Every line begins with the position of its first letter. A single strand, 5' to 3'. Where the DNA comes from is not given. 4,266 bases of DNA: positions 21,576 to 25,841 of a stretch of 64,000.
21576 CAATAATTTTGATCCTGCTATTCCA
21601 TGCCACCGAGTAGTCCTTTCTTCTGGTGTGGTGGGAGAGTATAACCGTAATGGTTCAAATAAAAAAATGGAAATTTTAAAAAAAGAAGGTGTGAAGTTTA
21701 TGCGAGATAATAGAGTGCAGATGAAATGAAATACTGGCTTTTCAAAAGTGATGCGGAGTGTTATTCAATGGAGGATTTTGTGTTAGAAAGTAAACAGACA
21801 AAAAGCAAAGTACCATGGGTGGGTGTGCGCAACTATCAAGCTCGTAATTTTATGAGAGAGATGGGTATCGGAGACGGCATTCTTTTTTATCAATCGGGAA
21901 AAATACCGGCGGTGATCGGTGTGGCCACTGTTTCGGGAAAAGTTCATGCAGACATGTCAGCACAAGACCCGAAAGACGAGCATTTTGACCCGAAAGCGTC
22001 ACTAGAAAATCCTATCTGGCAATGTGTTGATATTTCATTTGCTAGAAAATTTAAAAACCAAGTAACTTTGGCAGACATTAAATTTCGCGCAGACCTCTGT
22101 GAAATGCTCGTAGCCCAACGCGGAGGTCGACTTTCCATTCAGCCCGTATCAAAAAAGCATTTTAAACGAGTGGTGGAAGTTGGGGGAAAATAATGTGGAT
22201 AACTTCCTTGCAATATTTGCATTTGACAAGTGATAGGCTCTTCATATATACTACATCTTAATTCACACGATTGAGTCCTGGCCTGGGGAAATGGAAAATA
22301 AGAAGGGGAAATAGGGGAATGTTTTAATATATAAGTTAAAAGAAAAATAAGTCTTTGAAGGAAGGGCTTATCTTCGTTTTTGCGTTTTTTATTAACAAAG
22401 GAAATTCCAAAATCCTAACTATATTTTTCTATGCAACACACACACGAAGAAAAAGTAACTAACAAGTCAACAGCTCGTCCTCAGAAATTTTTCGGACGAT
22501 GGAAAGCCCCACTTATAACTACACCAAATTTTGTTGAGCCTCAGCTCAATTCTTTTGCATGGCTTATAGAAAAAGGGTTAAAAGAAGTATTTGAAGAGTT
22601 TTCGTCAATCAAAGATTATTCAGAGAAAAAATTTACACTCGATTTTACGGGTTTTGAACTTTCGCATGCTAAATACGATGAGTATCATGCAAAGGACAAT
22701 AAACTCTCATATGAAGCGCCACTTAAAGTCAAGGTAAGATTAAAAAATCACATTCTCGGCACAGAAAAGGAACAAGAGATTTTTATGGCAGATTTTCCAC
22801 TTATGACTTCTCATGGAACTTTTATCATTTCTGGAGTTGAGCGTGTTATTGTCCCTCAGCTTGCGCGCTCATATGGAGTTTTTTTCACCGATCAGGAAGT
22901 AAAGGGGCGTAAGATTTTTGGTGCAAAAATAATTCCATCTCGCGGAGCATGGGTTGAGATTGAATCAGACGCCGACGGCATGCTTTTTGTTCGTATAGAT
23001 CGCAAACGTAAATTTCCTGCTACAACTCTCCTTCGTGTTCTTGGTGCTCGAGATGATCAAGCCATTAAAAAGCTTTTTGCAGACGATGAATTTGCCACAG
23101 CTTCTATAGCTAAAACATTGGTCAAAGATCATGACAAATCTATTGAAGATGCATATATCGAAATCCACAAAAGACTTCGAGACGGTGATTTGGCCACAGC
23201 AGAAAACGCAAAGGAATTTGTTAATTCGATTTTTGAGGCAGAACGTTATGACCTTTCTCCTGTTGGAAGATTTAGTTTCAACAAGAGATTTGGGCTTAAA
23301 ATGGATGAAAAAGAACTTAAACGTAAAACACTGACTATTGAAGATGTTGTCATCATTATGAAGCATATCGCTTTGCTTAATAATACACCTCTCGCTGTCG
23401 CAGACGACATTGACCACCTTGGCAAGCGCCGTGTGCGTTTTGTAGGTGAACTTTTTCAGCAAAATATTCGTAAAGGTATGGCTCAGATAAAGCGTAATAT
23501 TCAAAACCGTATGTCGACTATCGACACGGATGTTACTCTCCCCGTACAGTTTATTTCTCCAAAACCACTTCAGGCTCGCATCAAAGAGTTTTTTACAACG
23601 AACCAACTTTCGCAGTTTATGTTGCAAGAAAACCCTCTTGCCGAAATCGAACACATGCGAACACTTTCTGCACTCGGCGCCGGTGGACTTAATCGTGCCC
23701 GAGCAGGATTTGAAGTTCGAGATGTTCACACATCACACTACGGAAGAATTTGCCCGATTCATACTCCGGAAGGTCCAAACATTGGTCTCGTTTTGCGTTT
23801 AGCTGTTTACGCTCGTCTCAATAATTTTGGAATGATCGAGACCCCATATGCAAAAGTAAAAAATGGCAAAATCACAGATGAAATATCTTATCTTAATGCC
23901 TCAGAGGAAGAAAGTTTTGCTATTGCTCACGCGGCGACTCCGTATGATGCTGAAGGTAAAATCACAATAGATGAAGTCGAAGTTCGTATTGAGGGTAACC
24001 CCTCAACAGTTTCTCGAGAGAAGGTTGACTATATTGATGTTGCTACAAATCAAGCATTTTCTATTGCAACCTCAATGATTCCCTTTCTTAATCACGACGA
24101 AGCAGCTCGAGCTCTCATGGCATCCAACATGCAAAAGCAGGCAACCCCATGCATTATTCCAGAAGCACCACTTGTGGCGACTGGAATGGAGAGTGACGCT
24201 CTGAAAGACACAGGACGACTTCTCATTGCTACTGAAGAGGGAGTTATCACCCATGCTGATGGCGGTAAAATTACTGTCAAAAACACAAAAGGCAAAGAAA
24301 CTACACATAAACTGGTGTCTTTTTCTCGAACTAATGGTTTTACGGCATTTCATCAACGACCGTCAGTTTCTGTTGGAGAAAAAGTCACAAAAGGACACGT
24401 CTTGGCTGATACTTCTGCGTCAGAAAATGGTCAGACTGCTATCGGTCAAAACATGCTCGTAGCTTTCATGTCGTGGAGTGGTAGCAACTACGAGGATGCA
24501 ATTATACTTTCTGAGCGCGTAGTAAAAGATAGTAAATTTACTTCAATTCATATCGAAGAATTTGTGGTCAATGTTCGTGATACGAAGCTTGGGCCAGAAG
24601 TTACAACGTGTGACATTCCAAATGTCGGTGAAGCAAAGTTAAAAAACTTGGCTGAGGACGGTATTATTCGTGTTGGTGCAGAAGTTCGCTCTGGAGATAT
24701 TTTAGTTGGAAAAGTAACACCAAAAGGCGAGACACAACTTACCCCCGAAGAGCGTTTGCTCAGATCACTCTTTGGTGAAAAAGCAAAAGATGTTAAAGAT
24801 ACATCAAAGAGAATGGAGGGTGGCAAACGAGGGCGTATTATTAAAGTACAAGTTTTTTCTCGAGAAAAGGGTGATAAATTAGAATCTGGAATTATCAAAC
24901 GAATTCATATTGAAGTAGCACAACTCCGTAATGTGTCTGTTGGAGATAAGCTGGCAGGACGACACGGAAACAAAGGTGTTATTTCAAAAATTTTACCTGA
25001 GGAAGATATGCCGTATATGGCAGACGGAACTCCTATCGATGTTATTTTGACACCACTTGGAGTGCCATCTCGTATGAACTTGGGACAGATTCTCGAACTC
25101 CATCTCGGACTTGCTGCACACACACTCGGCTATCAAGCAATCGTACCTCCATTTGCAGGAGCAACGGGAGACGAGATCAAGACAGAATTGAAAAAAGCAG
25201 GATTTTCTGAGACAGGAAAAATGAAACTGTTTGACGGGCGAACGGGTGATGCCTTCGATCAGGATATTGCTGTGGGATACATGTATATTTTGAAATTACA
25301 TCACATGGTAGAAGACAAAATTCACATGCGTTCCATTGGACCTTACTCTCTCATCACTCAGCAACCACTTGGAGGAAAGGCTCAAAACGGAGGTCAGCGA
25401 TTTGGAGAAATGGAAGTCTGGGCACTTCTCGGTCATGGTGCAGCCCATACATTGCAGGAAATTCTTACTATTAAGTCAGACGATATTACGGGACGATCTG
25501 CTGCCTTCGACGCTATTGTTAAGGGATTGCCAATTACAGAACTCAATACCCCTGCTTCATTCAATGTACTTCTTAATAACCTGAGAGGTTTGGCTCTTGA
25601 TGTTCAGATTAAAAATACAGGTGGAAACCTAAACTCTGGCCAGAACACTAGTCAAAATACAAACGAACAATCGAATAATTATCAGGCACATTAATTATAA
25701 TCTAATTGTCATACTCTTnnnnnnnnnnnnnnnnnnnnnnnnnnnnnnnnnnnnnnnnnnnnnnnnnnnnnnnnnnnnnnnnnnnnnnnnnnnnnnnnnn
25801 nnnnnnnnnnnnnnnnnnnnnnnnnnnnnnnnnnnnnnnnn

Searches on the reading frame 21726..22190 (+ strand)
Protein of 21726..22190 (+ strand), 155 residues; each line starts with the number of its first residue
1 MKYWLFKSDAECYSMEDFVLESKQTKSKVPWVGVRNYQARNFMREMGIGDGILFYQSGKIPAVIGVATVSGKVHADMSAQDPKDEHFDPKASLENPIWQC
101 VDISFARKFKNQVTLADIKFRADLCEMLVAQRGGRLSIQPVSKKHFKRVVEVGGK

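Call 93: search_protein_families(library=pfam, max_evalue=0.00001, proteins=[window:21726-22190:+])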
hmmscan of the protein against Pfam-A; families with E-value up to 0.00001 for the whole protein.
window:21726-22190:+ (155 aa): 1 family
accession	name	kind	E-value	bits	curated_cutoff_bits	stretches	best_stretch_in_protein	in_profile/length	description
PF01878.24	EVE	-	6.2e-44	149.9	23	1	2-151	1-144/145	EVE domain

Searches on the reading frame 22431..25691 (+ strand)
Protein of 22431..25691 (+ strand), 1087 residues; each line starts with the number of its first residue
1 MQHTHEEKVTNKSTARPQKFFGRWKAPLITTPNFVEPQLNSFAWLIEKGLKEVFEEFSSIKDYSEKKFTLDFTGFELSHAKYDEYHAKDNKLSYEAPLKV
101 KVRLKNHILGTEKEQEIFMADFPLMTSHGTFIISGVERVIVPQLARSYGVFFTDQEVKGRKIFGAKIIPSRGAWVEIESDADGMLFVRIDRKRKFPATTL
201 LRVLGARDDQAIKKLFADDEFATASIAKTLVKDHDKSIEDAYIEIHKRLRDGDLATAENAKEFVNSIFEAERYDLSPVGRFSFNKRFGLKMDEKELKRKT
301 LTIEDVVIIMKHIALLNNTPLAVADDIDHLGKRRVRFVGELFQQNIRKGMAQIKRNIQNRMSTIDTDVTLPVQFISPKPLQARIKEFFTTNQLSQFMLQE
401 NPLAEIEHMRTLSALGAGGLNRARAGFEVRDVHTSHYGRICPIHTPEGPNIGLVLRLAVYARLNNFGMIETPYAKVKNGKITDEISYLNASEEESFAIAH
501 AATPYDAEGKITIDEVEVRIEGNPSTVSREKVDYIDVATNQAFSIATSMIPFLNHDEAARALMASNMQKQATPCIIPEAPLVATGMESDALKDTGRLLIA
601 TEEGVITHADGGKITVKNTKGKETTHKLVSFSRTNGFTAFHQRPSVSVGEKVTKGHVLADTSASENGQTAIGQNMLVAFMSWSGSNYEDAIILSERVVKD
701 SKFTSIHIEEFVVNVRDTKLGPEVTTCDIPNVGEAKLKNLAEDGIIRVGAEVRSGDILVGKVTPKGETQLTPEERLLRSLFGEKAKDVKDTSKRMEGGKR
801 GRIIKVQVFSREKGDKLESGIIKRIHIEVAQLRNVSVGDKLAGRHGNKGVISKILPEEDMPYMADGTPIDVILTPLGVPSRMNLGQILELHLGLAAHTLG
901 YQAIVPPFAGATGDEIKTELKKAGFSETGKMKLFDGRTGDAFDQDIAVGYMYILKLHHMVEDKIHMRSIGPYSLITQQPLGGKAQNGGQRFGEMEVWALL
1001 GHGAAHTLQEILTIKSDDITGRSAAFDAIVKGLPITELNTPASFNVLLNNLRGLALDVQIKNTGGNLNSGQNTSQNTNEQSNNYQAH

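Call 93: search_protein_families(library=pfam, max_evalue=0.00001, proteins=[window:22431-25691:+])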
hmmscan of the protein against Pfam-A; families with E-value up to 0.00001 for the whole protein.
window:22431-25691:+ (1087 aa): 6 families
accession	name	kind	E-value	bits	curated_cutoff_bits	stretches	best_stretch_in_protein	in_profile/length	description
PF00562.33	RNA_pol_Rpb2_6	-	2.3e-125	419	23.4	1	600-985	2-373/373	RNA polymerase Rpb2, domain 6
PF04565.21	RNA_pol_Rpb2_3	-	8e-25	87.2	21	1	395-462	1-67/68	RNA polymerase Rpb2, domain 3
PF04560.25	RNA_pol_Rpb2_7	-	2.9e-22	79.3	32.1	1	987-1061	1-85/87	RNA polymerase Rpb2, domain 7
PF04561.19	RNA_pol_Rpb2_2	-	4.3e-21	75.9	21.7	1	158-336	14-190/190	RNA polymerase Rpb2, domain 2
PF10385.14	RNA_pol_Rpb2_45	-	8e-20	71.1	28.2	1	473-538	1-66/66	RNA polymerase beta subunit external 1 domain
PF04563.20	RNA_pol_Rpb2_1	-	6.4e-12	45.9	28.2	1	34-364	2-184/203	RNA polymerase beta subunit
